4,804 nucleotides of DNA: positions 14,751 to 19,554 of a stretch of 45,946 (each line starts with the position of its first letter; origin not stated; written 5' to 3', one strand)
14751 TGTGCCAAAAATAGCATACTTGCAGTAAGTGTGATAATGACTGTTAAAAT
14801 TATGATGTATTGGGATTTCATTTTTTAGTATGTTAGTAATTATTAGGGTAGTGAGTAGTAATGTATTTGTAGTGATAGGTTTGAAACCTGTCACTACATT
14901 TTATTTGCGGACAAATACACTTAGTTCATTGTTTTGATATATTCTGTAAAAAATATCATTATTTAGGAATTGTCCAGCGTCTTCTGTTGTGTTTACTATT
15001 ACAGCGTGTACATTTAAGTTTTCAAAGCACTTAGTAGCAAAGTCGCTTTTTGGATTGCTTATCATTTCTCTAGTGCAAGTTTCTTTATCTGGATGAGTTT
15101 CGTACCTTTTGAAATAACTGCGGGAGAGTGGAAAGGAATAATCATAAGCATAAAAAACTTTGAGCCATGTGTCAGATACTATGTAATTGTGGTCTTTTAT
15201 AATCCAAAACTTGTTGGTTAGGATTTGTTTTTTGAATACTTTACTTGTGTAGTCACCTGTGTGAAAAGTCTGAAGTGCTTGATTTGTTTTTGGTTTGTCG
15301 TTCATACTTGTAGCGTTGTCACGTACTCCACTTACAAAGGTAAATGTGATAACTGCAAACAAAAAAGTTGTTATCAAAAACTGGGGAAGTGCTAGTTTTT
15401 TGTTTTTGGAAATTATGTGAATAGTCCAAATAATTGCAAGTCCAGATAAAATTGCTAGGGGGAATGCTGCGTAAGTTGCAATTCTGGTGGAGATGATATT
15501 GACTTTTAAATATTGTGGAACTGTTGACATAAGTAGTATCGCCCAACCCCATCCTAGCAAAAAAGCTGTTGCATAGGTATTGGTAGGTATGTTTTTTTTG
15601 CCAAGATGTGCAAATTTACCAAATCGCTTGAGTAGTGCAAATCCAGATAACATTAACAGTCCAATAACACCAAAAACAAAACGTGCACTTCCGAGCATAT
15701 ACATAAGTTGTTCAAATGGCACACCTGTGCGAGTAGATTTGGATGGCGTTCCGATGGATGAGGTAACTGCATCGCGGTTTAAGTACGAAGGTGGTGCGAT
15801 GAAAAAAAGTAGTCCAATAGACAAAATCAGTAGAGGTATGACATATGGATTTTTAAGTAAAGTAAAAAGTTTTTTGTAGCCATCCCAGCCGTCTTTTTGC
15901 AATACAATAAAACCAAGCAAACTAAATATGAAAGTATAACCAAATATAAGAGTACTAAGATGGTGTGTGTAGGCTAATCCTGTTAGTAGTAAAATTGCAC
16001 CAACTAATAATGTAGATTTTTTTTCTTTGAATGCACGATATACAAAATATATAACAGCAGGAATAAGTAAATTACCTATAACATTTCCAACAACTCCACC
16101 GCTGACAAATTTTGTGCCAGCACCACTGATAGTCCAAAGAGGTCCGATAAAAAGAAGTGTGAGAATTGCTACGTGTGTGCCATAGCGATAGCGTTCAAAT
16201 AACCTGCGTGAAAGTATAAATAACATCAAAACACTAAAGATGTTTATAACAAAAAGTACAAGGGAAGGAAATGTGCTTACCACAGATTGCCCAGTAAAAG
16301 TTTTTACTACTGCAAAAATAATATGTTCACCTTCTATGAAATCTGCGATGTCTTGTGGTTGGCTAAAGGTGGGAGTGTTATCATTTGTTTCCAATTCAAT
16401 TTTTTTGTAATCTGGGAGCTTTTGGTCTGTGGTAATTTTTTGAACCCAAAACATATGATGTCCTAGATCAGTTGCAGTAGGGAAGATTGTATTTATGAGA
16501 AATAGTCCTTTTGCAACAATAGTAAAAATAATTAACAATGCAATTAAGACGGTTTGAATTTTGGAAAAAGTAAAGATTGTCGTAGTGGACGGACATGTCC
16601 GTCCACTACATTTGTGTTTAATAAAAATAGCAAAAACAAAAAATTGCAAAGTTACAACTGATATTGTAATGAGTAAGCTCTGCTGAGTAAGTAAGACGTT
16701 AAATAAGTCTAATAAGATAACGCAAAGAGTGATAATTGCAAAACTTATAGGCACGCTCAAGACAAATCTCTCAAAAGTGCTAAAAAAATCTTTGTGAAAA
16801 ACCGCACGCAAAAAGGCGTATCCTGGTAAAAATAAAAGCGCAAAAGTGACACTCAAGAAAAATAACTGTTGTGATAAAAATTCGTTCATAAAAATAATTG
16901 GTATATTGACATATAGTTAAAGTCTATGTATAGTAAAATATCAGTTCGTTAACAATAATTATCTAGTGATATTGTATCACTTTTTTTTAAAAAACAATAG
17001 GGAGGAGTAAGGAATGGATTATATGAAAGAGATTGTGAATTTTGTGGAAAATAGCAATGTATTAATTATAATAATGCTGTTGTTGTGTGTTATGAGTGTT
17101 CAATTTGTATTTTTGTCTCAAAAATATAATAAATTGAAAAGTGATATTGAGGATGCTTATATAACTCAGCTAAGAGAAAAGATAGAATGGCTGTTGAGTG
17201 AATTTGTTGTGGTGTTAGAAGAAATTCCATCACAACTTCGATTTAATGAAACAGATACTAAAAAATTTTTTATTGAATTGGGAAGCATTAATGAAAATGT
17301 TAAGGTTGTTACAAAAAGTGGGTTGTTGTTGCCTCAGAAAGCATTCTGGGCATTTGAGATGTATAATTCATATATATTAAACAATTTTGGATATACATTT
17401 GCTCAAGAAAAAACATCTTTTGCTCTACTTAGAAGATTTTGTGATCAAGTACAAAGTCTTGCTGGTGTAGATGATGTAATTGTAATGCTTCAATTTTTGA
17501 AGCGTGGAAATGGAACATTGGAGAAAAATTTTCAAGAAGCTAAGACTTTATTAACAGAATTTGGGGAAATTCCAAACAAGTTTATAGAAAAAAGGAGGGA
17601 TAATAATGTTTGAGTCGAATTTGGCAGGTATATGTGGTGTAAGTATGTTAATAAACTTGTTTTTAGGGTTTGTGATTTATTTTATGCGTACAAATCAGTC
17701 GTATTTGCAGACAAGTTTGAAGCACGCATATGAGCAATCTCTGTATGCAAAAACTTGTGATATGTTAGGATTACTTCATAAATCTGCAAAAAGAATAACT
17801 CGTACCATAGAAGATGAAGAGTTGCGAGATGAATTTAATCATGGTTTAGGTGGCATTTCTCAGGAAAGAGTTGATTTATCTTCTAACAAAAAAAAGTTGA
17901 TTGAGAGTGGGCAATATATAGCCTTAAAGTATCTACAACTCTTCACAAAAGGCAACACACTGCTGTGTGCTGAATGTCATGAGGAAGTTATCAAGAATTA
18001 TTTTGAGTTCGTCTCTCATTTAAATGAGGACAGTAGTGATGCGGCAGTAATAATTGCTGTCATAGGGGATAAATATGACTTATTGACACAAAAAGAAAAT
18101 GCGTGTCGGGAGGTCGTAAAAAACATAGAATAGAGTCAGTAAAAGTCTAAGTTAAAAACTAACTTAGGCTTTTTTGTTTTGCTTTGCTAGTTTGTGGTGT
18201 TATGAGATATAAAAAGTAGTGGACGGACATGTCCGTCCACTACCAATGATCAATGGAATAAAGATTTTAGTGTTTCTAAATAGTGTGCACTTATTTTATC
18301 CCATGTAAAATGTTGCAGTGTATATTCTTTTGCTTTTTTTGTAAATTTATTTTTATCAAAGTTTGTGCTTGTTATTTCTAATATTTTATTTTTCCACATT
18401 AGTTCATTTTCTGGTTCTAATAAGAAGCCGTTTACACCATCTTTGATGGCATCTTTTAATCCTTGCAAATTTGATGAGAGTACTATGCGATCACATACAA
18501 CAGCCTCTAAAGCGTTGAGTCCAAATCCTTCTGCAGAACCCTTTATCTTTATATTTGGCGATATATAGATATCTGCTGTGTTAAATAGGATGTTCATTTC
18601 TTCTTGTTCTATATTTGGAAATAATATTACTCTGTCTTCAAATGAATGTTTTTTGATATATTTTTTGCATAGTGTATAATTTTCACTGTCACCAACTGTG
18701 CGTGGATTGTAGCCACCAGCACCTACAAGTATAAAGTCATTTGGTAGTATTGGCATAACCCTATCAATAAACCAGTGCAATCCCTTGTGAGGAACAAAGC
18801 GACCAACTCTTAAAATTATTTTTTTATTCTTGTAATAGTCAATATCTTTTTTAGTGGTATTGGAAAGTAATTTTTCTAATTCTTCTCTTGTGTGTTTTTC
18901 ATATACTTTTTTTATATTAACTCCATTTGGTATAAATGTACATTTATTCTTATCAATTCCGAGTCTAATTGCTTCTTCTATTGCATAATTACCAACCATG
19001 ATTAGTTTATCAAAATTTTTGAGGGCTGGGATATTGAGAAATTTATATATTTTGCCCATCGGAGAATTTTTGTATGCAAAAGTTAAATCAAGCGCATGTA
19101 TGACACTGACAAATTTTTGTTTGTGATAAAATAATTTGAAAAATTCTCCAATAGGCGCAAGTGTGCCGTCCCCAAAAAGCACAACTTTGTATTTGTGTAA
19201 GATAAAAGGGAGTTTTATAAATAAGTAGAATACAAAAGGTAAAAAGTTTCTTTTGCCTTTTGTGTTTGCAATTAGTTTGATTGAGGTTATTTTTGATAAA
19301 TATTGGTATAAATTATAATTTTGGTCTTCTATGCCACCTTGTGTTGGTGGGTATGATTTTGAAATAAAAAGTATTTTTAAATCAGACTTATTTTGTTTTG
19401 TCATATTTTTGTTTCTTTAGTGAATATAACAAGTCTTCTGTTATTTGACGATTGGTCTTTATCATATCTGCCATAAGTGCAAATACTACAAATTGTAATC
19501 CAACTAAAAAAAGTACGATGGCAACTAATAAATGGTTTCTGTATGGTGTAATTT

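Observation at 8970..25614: Three dispersed families of structured palindromes with compensatory stem substitutions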

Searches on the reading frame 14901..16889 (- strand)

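Call 10: search_protein_families(library=pfam, proteins=[window:14901-16889:-], max_evalue=0.01)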
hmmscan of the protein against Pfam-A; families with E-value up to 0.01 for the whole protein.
window:14901-16889:- (662 aa): 2 families
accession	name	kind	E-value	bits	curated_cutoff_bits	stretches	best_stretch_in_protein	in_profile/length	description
PF20176.3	DUF6541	-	2.8e-09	36.3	29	1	17-504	2-467/646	Family of unknown function (DUF6541)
PF07760.16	DUF1616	-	1.4e-07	31.4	31.6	1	17-95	30-121/307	Protein of unknown function (DUF1616)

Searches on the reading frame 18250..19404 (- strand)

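Call 10: search_protein_families(library=pfam, proteins=[window:18250-19404:-], max_evalue=0.01)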
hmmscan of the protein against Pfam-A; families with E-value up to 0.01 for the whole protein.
window:18250-19404:- (384 aa): 4 families
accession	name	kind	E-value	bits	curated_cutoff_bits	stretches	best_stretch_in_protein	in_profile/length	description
PF00534.26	Glycos_transf_1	-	2e-26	93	26.4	1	185-360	6-171/172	Glycosyl transferases group 1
PF13692.12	Glyco_trans_1_4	-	2.1e-20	73.8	27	1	195-344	2-139/142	Glycosyl transferases group 1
PF13439.12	Glyco_transf_4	-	4.9e-08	33.6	28.5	1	52-165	51-169/170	Glycosyltransferase Family 4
PF13579.12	Glyco_trans_4_4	-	0.0017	19.1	29.7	1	95-161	94-158/158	Glycosyl transferase 4-like domain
